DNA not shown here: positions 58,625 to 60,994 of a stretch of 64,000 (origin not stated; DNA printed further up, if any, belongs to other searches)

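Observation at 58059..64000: Glycosylation locus: Dpm1-like GT2 + two TMTC/DUF1736-like GT-C-TPR proteins + GT2 + further GT-C, adjacent to the cytochrome operon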

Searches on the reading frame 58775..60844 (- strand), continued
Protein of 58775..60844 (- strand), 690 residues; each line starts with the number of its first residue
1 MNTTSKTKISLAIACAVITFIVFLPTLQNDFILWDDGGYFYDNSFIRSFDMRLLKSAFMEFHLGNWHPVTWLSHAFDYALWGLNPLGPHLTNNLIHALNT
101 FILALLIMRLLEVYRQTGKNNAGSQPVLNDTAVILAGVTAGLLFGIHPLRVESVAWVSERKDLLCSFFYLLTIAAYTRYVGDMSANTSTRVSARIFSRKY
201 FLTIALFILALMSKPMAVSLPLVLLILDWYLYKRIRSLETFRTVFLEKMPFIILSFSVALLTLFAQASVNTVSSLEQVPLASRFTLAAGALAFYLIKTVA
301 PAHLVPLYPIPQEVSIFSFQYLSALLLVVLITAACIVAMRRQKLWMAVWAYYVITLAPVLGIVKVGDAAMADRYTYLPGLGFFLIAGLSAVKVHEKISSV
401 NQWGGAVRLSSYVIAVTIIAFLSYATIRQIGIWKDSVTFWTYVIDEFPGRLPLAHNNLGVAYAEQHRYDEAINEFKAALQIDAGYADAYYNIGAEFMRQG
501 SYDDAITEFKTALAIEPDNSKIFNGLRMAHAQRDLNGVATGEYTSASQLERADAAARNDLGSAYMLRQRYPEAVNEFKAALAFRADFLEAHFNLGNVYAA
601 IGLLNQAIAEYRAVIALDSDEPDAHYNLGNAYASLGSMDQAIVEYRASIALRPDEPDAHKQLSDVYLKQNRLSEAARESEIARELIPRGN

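Call 101: search_protein_families(library=pfam, proteins=[L052:1472-3052:+, L004:6348-8549:+, L051:814-2685:+], max_evalue=0.1)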
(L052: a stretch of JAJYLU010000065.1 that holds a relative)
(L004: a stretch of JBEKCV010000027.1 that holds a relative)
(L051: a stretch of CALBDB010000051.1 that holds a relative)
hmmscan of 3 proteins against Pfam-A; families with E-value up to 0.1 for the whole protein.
L052:1472-3052:+ (527 aa): 12 families
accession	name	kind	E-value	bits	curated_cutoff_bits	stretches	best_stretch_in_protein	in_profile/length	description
PF13414.12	TPR_11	-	9.1e-15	54.5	26.8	2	457-492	7-42/42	TPR repeat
PF00515.34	TPR_1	-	1.2e-08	34.8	27.8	1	479-510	2-33/34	Tetratricopeptide repeat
PF07719.23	TPR_2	-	2.1e-08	34.1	27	1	479-510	2-33/34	Tetratricopeptide repeat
PF13431.12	TPR_17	-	2.2e-08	34.1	24.4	1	434-464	3-33/34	Tetratricopeptide repeat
PF13181.12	TPR_8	-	6.5e-08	32.6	25.7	1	479-510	2-33/34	Tetratricopeptide repeat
PF13432.12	TPR_16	-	1.5e-06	28.9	32.7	2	433-477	20-64/65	Tetratricopeptide repeat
PF13231.12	PMT_2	-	5.2e-06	27.2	26.1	1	97-255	5-150/160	Dolichyl-phosphate-mannose-protein mannosyltransferase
PF13428.12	TPR_14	-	2.3e-05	25.1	23.5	1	446-485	3-42/44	Tetratricopeptide repeat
PF14559.12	TPR_19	-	0.00026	21.7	25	1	467-516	14-61/68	Tetratricopeptide repeat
PF13424.12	TPR_12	-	0.0036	17.9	30.1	0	438-475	39-76/77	Tetratricopeptide repeat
PF24575.1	TPR_Slam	-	0.024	15.5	35.2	1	442-501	45-104/104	Surface lipoprotein assembly modifier, N-terminal TPR repeats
PF04272.19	Phospholamban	-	0.054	13.4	25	0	3-40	9-44/52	Phospholamban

L004:6348-8549:+ (734 aa): 36 families (the best 25 are shown)
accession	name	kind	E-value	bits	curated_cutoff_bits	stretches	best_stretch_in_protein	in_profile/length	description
PF13414.12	TPR_11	-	1.3e-66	220.5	26.8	8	655-695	1-41/42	TPR repeat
PF07719.23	TPR_2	-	3.2e-63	205.1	27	8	683-715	2-34/34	Tetratricopeptide repeat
PF00515.34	TPR_1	-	3.8e-59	194.7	27.8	8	683-715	2-34/34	Tetratricopeptide repeat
PF13431.12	TPR_17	-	8.6e-49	160.2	24.4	7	570-600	3-33/34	Tetratricopeptide repeat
PF13432.12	TPR_16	-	1.6e-48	163.1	32.7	5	653-715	2-64/65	Tetratricopeptide repeat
PF13181.12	TPR_8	-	1.7e-46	152.9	25.7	8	683-715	2-34/34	Tetratricopeptide repeat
PF13424.12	TPR_12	-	3.6e-39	133.3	30.1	9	646-712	1-75/77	Tetratricopeptide repeat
PF14559.12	TPR_19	-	1.2e-35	122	25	7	659-717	2-60/68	Tetratricopeptide repeat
PF13428.12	TPR_14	-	1.5e-26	90.6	23.5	6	479-517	2-40/44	Tetratricopeptide repeat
PF13176.12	TPR_7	-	6.7e-23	79.2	27.9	3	480-513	1-34/36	Tetratricopeptide repeat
PF13374.12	TPR_10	-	1.1e-20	73.4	27.5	1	548-574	4-30/42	Tetratricopeptide repeat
PF07721.20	TPR_4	-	1.9e-14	53.2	27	0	479-499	2-22/26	Tetratricopeptide repeat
PF23914.1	TPR_CcmH_CycH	-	1.4e-13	51.5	42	2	469-567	41-142/158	Cytochrome c-type biogenesis protein H TPR domain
PF13371.12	TPR_9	-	2.2e-13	50.5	35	4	484-546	1-63/73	Tetratricopeptide repeat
PF13174.12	TPR_6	-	4.6e-10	39.9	26.3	0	449-473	5-29/33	Tetratricopeptide repeat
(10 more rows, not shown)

L051:814-2685:+ (624 aa): 25 families
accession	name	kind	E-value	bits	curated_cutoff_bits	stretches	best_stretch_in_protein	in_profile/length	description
PF07719.23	TPR_2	-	1.8e-18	65.5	27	3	472-504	2-34/34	Tetratricopeptide repeat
PF14559.12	TPR_19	-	6.2e-17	62.1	25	1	481-543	1-63/68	Tetratricopeptide repeat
PF00515.34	TPR_1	-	3.8e-16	58.6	27.8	2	506-538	2-34/34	Tetratricopeptide repeat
PF13414.12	TPR_11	-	9.5e-14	51.3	26.8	2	480-519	3-42/42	TPR repeat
PF13431.12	TPR_17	-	9.6e-12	44.6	24.4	2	496-526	4-34/34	Tetratricopeptide repeat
PF13432.12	TPR_16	-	2.8e-10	40.9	32.7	2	477-539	3-65/65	Tetratricopeptide repeat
PF13428.12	TPR_14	-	5.8e-10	39.3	23.5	2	473-512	3-42/44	Tetratricopeptide repeat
PF13181.12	TPR_8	-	1.1e-09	38.1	25.7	1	507-538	3-34/34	Tetratricopeptide repeat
PF13424.12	TPR_12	-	5.6e-09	36.5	30.1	1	507-567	5-73/77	Tetratricopeptide repeat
PF23914.1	TPR_CcmH_CycH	-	8.5e-09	35.9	42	2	516-599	61-147/158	Cytochrome c-type biogenesis protein H TPR domain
PF13371.12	TPR_9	-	4e-06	27.2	35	1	482-541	6-65/73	Tetratricopeptide repeat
PF13374.12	TPR_10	-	4.5e-06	26.9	27.5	0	476-499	7-30/42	Tetratricopeptide repeat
PF25063.1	ARM_TT21_C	-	9.1e-06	26.1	35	1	511-586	101-177/209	Tetratricopeptide repeat protein 21 C-terminal ARM domain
PF12895.13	ANAPC3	-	3.7e-05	24.3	27.2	1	484-561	2-78/82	Anaphase-promoting complex, cyclosome, subunit 3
PF13174.12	TPR_6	-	4.4e-05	24.3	26.3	0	577-600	4-27/33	Tetratricopeptide repeat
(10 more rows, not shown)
